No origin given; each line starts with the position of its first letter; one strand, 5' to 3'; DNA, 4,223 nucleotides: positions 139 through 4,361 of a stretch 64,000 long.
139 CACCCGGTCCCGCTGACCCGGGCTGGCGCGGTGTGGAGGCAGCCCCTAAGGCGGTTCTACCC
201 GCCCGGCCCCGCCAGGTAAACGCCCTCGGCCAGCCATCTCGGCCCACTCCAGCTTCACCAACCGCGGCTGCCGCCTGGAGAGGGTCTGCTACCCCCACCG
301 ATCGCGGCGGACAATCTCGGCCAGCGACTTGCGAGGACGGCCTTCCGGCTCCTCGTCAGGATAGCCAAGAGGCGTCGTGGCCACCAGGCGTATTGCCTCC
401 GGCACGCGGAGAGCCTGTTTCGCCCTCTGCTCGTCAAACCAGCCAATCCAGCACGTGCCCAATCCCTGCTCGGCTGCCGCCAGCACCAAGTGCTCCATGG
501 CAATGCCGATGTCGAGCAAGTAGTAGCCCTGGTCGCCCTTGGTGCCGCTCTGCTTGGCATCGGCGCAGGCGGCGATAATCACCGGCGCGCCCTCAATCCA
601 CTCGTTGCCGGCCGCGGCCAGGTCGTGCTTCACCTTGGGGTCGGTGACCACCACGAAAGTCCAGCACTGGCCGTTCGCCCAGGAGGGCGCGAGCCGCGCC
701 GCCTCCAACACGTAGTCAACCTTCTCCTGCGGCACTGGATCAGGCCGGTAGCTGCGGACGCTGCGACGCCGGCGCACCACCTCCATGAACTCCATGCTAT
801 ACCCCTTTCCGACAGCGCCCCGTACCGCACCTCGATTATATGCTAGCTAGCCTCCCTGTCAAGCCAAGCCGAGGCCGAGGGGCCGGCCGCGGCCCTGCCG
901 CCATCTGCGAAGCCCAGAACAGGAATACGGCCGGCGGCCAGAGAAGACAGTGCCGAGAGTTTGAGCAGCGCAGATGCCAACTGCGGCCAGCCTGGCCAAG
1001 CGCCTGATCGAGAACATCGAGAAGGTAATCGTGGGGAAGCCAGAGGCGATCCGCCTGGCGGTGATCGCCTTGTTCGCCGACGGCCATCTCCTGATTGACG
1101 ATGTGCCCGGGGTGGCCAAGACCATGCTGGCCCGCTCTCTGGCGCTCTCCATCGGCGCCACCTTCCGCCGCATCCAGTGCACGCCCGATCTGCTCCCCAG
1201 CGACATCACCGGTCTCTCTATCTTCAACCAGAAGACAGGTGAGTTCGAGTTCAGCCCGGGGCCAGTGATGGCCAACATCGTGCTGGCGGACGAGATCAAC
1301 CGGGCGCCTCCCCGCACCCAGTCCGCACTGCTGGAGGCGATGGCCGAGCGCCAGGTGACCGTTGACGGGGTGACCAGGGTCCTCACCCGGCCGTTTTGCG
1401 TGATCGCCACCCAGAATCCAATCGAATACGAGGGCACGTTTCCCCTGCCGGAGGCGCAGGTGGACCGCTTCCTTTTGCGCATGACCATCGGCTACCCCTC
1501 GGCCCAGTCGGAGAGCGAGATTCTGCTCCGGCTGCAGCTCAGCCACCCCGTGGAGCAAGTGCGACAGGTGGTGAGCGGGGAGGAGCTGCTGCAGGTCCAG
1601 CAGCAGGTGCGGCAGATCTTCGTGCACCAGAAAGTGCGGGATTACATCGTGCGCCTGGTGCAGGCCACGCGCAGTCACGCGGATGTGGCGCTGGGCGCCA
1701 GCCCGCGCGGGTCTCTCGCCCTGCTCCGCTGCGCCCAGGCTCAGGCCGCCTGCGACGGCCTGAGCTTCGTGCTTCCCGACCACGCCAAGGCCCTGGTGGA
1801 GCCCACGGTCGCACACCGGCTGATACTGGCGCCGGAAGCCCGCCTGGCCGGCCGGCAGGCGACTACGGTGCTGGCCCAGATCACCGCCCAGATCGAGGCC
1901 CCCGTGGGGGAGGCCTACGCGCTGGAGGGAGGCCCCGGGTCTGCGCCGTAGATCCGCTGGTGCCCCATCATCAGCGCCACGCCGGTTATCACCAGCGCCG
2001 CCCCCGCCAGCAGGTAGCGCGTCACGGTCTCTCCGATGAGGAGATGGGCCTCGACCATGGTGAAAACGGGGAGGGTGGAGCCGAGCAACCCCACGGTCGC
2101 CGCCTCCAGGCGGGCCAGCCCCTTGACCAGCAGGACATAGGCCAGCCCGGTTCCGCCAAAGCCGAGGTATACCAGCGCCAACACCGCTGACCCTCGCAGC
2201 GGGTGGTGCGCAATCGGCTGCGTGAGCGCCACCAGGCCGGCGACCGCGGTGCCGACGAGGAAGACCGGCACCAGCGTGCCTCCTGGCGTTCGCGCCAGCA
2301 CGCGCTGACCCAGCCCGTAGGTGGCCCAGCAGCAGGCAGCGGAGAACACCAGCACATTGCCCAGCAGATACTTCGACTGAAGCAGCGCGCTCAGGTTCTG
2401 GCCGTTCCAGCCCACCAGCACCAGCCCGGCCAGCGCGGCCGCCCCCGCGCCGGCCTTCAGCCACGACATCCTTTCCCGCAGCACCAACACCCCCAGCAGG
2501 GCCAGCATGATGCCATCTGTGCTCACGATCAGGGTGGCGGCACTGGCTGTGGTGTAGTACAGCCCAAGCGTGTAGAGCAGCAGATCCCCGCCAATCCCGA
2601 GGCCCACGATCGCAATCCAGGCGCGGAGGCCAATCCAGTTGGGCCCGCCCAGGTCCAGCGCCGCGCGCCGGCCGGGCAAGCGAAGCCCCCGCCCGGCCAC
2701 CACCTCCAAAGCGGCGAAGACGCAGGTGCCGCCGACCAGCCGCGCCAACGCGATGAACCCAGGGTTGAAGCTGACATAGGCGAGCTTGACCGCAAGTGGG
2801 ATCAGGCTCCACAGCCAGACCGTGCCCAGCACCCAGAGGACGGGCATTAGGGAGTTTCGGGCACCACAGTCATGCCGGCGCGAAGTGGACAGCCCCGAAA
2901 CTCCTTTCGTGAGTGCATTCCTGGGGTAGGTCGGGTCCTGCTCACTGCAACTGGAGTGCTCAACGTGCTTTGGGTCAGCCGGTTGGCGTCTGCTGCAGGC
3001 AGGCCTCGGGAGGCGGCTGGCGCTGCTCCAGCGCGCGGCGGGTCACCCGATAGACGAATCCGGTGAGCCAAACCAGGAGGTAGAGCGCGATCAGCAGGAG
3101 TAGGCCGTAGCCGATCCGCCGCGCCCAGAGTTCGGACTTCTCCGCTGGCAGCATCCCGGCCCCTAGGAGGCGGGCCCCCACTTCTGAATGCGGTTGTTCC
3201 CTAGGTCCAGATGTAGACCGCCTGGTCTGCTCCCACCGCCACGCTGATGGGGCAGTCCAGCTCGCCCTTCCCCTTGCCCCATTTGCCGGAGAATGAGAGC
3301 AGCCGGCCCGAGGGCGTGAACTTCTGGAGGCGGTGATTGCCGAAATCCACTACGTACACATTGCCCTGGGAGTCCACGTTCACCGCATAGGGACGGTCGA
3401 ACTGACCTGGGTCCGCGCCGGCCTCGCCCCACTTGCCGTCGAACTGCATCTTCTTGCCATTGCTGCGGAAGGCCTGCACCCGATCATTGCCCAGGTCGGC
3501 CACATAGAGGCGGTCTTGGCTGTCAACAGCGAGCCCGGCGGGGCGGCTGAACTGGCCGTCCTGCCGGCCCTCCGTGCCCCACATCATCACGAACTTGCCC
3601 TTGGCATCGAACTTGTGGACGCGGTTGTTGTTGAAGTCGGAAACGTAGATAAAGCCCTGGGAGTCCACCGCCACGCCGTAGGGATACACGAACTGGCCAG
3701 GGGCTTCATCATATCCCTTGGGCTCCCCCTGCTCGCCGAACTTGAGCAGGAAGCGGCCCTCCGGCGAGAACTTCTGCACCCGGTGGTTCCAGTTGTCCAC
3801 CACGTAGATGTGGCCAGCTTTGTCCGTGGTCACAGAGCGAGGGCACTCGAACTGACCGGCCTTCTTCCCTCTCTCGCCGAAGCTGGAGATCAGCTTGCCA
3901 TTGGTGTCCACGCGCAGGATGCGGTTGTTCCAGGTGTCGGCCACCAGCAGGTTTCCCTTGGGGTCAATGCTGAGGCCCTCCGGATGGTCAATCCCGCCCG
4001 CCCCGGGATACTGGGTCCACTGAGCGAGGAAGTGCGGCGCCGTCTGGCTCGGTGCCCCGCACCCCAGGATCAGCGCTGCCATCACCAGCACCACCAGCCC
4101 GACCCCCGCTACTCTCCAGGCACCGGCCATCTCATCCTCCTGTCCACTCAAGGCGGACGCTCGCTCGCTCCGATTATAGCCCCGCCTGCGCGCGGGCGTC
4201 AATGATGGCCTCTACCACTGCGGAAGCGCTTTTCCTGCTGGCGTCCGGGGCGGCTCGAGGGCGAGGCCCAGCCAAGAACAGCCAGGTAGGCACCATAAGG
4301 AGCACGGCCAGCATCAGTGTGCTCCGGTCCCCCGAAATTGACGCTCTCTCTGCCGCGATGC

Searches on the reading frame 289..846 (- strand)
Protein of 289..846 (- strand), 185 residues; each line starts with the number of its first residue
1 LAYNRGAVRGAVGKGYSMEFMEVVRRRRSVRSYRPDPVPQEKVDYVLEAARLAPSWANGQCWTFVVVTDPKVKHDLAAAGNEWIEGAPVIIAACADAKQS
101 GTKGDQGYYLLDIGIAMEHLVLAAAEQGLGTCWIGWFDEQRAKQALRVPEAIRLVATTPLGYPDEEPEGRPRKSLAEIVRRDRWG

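Call 26: search_protein_families(library=pfam, proteins=[window:289-846:-], max_evalue=0.0001)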
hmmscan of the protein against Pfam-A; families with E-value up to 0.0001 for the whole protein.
window:289-846:- (185 aa): 2 families
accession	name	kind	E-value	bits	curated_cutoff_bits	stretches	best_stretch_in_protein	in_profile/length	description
PF00881.29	Nitroreductase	-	7.4e-34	117.8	23.5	2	78-162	81-167/167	Nitroreductase family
PF14512.11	TM1586_NiRdase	-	2.6e-18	66.9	27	1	84-180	63-150/215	Putative TM nitroreductase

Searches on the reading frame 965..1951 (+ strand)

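Call 26: search_protein_families(library=pfam, proteins=[window:965-1951:+], max_evalue=0.0001)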
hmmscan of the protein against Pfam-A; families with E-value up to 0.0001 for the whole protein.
window:965-1951:+ (328 aa): 4 families
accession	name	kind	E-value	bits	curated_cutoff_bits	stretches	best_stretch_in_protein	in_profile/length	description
PF07726.17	AAA_3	-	3.3e-63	211.8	27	1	41-171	1-131/131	ATPase family associated with various cellular activities (AAA)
PF17863.7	AAA_lid_2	-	6.8e-19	67.8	22.7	1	233-305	1-73/74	AAA lid domain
PF07728.20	AAA_5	-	3.4e-15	56.7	22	1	48-169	8-139/139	AAA domain (dynein-related subfamily)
PF20030.5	bpMoxR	-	2e-10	40.5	27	1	13-188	5-179/205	MoxR domain in the MoxR-vWA-beta-propeller ternary systems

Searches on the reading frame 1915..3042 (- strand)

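Call 26: search_protein_families(library=pfam, proteins=[window:1915-3042:-], max_evalue=0.0001)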
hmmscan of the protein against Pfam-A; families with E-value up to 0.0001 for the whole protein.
window:1915-3042:- (375 aa): 1 family
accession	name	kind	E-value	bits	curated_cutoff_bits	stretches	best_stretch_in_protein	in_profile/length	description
PF00892.27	EamA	-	4.2e-29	102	28.2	2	227-359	2-134/135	EamA-like transporter family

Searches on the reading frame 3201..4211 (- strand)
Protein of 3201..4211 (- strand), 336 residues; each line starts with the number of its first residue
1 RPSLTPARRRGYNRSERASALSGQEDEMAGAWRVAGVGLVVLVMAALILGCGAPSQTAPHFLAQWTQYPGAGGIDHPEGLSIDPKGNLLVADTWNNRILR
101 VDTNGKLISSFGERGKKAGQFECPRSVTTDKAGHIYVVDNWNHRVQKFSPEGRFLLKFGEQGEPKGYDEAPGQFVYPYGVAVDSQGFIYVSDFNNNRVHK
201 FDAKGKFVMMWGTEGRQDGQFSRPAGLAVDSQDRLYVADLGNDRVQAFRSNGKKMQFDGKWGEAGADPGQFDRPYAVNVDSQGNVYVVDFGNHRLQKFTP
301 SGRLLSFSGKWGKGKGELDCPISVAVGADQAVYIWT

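Call 26: search_protein_families(library=pfam, proteins=[window:3201-4211:-], max_evalue=0.0001)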
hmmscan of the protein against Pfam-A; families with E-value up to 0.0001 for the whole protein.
window:3201-4211:- (336 aa): 8 families
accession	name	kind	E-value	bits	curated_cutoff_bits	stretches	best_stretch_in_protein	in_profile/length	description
PF01436.27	NHL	-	4.1e-42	140.6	20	5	121-148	1-28/28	NHL repeat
PF08450.18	SGL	-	4.1e-16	59.8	26.3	0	74-154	133-216/246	SMP-30/Gluconolactonase/LRE-like region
PF06739.17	SBBP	-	1.3e-14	54.3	20.5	0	175-190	13-28/38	Beta-propeller repeat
PF22701.2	Mala_s_1-like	-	9.8e-12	45.5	27.5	0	66-160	32-126/195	Mal s 1 allergenic protein-like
PF25021.1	TEN_NHL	-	1.6e-11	44.2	27.1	0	172-214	139-179/357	Teneurin NHL domain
PF17170.10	DUF5128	-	9.5e-10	38.6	22.9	0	133-208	54-125/321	6-bladed beta-propeller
PF24684.1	Vgb_lyase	-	2.3e-09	37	50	0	75-207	13-129/290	Virginiamycin B lyase family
PF13449.12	Phytase-like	-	2.9e-06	27.8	27.6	0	76-111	69-104/284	Esterase-like activity of phytase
